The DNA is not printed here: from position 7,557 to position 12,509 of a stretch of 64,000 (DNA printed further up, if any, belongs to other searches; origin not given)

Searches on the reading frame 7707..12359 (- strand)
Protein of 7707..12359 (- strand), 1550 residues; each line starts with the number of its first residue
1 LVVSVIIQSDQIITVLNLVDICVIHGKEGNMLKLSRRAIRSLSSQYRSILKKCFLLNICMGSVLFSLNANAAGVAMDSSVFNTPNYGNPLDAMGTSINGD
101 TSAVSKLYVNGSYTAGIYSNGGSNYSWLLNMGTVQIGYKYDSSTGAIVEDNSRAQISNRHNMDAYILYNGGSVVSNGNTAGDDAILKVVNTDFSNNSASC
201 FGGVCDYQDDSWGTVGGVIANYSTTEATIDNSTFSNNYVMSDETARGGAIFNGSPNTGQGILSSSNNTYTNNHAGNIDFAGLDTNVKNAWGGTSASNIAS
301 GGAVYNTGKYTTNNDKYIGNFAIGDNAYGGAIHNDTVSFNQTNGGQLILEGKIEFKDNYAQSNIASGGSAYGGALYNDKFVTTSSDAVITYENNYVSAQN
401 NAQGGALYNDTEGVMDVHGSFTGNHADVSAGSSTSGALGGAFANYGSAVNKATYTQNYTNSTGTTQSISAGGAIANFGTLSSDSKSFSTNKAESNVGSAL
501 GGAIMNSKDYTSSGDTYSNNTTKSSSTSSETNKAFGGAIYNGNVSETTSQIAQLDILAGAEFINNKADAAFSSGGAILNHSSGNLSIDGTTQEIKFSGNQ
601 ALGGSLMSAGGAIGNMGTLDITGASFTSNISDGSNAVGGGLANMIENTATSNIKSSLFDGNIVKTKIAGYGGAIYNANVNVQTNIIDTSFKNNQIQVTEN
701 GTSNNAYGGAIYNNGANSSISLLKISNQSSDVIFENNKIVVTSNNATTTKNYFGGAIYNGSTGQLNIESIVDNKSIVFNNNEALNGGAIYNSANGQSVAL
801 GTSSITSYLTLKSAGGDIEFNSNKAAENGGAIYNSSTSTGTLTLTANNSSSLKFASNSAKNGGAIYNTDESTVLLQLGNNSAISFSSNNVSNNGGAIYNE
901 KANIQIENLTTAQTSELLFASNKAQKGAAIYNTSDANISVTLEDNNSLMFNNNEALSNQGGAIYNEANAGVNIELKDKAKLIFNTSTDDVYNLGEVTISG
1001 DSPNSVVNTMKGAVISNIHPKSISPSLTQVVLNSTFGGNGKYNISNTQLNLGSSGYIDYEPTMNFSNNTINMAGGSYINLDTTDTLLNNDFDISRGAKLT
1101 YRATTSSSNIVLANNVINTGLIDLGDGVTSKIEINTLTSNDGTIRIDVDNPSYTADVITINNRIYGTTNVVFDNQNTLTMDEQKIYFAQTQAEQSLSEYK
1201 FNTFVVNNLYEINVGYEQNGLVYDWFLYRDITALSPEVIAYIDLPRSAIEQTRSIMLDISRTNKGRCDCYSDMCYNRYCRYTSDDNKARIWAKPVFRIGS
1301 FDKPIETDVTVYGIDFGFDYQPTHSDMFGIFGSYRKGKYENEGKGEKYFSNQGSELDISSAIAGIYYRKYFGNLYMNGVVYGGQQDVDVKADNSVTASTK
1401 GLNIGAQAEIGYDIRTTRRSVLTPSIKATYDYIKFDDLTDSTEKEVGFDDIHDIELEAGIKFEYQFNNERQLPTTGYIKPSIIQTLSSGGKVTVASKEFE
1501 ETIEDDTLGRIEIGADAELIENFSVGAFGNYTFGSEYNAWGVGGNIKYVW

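Call 14: search_protein_families(library=pfam, proteins=[window:7707-12359:-], max_evalue=0.01)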
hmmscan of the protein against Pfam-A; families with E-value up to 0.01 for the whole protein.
window:7707-12359:- (1550 aa): 2 families
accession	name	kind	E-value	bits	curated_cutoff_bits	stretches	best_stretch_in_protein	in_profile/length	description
PF03797.25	Autotransporter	-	2.1e-30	106.8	26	1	1307-1527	21-252/255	Autotransporter beta-domain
PF02415.23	Chlam_PMP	-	4.6e-15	54.5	20.6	1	817-835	1-19/19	Chlamydia polymorphic membrane protein (Chlamydia_PMP) repeat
